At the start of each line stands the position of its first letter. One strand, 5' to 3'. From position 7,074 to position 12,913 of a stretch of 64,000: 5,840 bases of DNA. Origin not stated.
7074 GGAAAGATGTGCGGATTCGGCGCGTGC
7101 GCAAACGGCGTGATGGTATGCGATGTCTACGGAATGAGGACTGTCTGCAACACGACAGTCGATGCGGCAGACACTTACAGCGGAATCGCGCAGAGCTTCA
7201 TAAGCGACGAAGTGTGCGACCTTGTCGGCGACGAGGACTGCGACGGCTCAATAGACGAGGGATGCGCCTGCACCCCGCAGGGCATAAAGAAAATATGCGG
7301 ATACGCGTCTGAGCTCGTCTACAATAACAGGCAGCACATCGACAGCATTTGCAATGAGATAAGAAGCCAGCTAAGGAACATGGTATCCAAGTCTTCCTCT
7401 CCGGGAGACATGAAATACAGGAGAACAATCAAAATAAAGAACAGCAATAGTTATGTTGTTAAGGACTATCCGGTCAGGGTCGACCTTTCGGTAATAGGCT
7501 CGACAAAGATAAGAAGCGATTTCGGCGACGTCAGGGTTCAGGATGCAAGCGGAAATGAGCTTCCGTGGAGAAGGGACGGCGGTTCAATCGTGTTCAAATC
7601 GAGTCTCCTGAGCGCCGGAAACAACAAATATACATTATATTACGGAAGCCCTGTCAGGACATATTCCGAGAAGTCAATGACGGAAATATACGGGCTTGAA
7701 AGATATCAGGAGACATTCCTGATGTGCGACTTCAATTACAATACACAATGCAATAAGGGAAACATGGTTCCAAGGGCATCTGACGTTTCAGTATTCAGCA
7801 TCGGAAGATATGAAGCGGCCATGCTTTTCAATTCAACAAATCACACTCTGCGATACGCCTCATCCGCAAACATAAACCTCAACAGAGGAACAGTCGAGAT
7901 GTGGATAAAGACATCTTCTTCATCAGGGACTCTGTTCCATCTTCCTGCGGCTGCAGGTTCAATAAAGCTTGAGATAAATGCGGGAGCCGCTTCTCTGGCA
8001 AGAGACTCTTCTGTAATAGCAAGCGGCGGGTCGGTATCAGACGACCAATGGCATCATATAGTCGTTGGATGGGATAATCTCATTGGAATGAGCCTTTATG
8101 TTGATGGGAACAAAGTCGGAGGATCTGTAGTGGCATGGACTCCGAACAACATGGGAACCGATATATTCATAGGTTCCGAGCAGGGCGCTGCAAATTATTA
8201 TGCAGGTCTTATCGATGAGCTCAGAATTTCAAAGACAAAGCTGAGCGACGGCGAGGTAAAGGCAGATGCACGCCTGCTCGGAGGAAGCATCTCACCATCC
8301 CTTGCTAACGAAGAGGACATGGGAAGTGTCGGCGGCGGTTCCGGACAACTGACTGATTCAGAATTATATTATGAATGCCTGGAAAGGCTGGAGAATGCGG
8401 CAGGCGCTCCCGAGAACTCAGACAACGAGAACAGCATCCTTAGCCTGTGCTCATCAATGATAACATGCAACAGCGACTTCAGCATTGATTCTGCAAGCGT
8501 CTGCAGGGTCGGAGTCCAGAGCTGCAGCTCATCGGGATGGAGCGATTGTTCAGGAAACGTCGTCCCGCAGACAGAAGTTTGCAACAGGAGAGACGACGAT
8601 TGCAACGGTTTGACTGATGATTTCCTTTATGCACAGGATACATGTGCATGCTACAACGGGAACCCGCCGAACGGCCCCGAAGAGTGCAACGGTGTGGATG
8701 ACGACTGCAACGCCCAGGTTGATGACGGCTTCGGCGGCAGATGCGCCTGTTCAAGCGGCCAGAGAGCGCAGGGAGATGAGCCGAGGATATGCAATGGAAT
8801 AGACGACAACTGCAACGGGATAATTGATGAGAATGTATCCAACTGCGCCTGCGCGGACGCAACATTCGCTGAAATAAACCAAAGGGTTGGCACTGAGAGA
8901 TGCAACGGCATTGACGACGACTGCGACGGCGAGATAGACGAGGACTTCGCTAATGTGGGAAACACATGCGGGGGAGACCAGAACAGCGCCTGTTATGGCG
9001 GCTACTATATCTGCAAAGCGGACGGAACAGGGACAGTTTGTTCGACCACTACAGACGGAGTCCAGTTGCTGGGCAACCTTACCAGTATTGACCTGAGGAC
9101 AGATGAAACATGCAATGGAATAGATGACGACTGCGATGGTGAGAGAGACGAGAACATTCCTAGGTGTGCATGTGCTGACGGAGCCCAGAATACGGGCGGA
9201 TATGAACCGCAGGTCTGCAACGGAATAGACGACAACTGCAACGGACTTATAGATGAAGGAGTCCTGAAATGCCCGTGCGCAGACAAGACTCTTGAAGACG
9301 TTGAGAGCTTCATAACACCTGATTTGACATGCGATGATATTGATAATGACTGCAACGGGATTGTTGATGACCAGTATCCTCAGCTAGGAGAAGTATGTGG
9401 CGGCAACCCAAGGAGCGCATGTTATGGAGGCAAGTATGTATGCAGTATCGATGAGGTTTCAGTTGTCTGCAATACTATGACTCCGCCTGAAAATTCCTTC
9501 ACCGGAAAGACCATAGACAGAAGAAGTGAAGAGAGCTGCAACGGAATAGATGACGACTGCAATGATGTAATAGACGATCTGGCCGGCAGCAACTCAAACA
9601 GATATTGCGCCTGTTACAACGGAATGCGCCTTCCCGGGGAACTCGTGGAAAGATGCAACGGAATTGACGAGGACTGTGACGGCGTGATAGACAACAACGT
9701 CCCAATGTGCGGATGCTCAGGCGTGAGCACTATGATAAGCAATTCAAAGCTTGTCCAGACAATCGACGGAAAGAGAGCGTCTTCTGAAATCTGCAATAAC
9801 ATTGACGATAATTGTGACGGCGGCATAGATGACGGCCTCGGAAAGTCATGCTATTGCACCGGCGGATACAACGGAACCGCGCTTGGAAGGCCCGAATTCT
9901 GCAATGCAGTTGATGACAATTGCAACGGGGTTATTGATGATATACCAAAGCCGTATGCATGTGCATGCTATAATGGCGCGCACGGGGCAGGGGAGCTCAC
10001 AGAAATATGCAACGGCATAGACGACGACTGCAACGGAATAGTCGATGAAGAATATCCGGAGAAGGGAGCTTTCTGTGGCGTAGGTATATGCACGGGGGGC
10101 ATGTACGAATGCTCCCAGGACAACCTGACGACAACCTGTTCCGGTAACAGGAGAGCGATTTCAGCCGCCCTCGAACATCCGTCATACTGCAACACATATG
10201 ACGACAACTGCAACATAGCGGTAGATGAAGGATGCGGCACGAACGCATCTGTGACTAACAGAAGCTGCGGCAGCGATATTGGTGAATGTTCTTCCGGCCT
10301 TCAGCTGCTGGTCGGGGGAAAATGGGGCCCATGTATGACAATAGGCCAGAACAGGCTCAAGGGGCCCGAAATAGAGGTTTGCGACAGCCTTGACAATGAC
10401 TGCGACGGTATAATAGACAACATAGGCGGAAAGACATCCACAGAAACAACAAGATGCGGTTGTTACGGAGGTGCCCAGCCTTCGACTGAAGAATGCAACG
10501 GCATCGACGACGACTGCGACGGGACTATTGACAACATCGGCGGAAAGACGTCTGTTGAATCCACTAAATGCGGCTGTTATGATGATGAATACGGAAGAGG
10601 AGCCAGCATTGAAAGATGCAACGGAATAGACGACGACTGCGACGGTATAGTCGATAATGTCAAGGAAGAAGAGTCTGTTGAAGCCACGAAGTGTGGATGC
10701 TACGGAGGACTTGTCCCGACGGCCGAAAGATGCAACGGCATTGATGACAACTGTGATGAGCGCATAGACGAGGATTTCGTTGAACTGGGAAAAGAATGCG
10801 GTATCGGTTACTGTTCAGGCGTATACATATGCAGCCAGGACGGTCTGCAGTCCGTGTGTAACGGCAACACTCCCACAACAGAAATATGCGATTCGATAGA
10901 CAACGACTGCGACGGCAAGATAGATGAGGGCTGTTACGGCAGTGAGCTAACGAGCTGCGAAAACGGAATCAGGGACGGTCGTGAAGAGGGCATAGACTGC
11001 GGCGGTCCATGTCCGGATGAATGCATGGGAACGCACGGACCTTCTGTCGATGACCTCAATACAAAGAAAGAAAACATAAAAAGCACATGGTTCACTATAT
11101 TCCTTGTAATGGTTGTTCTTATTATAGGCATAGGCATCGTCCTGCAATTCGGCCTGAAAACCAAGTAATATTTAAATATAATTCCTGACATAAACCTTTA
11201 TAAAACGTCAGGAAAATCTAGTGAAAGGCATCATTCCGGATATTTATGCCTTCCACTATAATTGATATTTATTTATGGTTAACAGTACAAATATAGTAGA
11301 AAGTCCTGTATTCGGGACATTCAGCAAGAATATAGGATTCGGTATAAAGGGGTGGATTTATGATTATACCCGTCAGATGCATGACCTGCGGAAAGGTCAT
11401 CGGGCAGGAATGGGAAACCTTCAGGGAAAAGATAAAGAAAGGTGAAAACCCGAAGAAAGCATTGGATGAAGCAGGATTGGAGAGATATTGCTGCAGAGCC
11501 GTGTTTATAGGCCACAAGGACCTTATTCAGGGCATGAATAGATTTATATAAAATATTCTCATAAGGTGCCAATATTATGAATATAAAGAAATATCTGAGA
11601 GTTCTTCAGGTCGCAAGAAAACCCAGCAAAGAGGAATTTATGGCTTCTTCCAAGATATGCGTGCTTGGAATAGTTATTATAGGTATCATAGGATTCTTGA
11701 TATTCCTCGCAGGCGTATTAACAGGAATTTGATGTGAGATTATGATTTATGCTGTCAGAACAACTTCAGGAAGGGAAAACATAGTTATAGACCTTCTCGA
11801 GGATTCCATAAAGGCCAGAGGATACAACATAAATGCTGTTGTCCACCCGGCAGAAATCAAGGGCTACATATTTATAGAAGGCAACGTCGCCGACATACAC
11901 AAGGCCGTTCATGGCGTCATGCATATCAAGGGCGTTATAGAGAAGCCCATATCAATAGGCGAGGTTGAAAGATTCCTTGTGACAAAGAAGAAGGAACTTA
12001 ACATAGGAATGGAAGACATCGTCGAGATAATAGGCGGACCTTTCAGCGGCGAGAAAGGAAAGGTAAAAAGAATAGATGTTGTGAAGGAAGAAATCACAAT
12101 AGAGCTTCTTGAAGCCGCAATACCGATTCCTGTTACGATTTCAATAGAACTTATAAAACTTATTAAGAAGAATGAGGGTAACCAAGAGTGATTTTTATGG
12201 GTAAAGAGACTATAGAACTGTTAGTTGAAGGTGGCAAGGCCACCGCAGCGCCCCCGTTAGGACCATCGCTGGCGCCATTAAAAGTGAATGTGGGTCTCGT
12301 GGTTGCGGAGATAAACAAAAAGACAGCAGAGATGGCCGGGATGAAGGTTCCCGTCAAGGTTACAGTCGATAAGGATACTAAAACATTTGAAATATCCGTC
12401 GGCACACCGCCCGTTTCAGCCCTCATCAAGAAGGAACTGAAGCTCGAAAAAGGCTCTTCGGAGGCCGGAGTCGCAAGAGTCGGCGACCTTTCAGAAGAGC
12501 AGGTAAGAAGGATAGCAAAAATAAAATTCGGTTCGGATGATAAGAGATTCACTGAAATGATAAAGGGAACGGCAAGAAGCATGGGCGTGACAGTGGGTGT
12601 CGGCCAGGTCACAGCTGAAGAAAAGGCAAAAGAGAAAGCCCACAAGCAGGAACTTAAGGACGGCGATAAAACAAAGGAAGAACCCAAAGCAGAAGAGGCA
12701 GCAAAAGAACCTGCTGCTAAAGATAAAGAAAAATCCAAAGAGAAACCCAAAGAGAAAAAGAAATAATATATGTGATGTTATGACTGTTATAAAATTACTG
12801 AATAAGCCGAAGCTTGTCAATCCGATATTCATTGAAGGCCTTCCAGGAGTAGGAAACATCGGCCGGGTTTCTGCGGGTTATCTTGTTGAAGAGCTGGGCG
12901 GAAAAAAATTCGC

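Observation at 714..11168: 3,484-aa anchored surface protein with about 27 MopE/TSP3-like Cys-Asp repeats, a LamG lectin domain and Ig-like domains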

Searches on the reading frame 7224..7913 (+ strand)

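Call 15: search_protein_families(library=pfam, proteins=[window:7224-7913:+], max_evalue=1)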
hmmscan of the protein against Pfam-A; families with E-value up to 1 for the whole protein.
window:7224-7913:+ (230 aa): 3 families
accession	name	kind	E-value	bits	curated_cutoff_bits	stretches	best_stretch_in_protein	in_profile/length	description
PF25812.1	RAD24_helical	-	0.027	15.1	27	1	32-73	78-119/121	Checkpoint protein RAD24-like, helical bundle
PF13163.11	DUF3999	-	0.048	13.3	30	1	86-115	22-50/424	Protein of unknown function (DUF3999)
PF11823.13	Se_S_carrier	-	0.051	13.5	25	1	17-50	31-64/69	Putative Se/S carrier protein-like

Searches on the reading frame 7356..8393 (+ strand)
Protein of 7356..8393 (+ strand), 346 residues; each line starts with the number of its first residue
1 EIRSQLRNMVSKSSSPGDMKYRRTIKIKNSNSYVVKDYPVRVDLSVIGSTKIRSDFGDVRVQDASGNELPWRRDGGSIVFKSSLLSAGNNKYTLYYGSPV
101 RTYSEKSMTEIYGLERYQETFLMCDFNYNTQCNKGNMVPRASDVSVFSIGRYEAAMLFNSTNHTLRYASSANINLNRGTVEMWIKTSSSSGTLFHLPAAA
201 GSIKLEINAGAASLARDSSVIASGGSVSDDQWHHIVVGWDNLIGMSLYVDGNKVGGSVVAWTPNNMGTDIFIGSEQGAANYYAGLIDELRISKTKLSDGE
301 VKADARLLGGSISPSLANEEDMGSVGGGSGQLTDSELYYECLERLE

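Call 79: find_homologous_proteins(query=window:7356-8393:+, max_evalue=0.001)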
Query window:7356-8393:+ (346 aa): 4 proteins with E <= 0.001 among 8000 candidates.
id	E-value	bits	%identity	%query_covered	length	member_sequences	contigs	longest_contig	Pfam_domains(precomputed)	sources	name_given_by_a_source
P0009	4.7e-5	41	29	42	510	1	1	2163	PF13385.14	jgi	jgi:hypothetical protein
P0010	4.1e-4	38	31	36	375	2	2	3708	PF13385.14,PF07790.17,PF02210.32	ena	-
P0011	5.2e-4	37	33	36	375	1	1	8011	PF13385.14,PF07790.17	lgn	-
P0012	9.2e-4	37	31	36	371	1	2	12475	PF13385.14,PF07790.17,PF02973.23,PF02210.32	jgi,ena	jgi:FlaG/FlaF family flagellin (archaellin)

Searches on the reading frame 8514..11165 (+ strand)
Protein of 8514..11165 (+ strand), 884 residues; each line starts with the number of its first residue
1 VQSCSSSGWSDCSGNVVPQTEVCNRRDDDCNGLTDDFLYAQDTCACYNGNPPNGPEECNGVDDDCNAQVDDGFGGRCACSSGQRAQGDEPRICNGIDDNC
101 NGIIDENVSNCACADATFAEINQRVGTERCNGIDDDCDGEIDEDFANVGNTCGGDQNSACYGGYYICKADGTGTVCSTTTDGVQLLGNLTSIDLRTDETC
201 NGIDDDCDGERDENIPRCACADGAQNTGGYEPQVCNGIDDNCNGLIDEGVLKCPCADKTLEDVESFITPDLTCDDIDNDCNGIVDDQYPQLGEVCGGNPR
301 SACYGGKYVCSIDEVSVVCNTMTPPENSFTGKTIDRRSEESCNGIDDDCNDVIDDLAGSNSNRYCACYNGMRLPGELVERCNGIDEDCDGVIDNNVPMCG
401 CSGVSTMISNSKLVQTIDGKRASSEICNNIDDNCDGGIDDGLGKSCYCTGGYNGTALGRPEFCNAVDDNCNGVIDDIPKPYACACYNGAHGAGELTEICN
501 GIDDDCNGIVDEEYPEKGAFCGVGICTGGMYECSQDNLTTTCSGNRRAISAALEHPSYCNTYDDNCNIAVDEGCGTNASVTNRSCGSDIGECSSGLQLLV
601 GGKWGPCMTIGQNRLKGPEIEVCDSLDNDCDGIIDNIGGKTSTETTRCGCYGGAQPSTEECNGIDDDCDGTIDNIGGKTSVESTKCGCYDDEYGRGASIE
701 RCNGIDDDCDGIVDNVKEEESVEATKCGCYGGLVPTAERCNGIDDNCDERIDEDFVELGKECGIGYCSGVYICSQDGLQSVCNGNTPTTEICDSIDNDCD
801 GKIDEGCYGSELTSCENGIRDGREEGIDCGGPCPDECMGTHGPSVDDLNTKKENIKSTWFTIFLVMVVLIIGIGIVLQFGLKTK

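Call 21: search_solved_structures(query=window:8514-11165:+, max_evalue=1, show_alignments=3)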
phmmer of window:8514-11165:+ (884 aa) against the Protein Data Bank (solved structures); distinct sequences matched with E-value up to 1: 0.

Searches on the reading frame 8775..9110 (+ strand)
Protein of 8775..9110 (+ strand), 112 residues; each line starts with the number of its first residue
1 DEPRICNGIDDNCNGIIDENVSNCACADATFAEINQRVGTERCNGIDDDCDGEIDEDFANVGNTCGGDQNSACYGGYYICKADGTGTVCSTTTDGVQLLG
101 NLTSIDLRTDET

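Call 53: predict_structure(alignment_id=A1)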
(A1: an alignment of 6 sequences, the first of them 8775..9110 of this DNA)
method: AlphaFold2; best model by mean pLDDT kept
length: 112 residues; sequences in the alignment: 6
mean_pLDDT: 43.4   pTM: 0.35
mean pLDDT of the five models: 43.4, 41.6, 34.9, 34.2, 32.5
residues with pLDDT >= 90: 0; 70-90: 0; 50-70: 33; < 50: 79
segments of 3 or more residues with pLDDT < 50: 1-17, 19-54, 93-112
pLDDT, mean of each block of 10 residues (from residue 1): 34 44 38 38 41 46 59 56 54 40 31 30
secondary structure, 60 per line:
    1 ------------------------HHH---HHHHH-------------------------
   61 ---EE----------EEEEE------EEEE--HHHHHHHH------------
elements in order: H31-35 E76-80 E87-90 H93-100

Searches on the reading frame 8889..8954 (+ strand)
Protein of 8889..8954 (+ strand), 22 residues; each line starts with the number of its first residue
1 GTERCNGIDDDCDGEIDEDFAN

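Call 75: search_solved_structures(query=A4, max_evalue=10, show_alignments=5)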
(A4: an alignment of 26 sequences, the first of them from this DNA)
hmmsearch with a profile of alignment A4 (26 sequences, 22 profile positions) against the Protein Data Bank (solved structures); distinct sequences matched with E-value up to 10: 0.

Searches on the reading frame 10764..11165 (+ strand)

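Call 15: search_protein_families(library=pfam, proteins=[window:10764-11165:+], max_evalue=1)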
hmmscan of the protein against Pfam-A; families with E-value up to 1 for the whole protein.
window:10764-11165:+ (134 aa): 2 families
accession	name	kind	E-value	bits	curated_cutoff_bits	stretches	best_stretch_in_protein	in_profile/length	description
PF11617.13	Cu-binding_MopE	-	9.2e-05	23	27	1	38-55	13-30/30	Putative metal-binding motif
PF04209.19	HgmA_C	-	0.19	12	21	1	61-100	62-101/153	Homogentisate 1,2-dioxygenase C-terminal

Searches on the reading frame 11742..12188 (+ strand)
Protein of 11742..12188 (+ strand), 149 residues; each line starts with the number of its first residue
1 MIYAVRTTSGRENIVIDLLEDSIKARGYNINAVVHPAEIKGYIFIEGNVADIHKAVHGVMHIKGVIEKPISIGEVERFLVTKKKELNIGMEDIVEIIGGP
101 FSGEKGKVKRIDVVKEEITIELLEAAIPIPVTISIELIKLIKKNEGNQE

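Call 10: search_protein_families(library=pfam, proteins=[window:11742-12188:+], max_evalue=0.01)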
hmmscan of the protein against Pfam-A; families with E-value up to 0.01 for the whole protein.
window:11742-12188:+ (149 aa): 3 families
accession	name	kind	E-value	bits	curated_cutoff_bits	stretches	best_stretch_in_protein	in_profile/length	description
PF03439.18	Spt5-NGN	-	5.5e-15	55.5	22.4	1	1-79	1-84/84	Early transcription elongation factor of RNA pol II, NGN section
PF00467.35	KOW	-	1.8e-06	28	22.3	1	92-121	3-32/32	KOW motif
PF23291.1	KOW4_SPT5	-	0.001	19.4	27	1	87-111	8-32/55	Transcription elongation factor SPT5, fourth KOW domain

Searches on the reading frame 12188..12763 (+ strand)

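Call 10: search_protein_families(library=pfam, proteins=[window:12188-12763:+], max_evalue=0.01)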
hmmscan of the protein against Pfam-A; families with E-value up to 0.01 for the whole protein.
window:12188-12763:+ (192 aa): 2 families
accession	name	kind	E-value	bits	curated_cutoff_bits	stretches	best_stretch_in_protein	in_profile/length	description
PF03946.19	Ribosomal_L11_N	-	1.4e-21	76.4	32.9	1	9-67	1-58/58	Ribosomal protein L11, N-terminal domain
PF00298.24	Ribosomal_L11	-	2.1e-17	63.7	21.4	1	73-136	2-69/69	Ribosomal protein L11, RNA binding domain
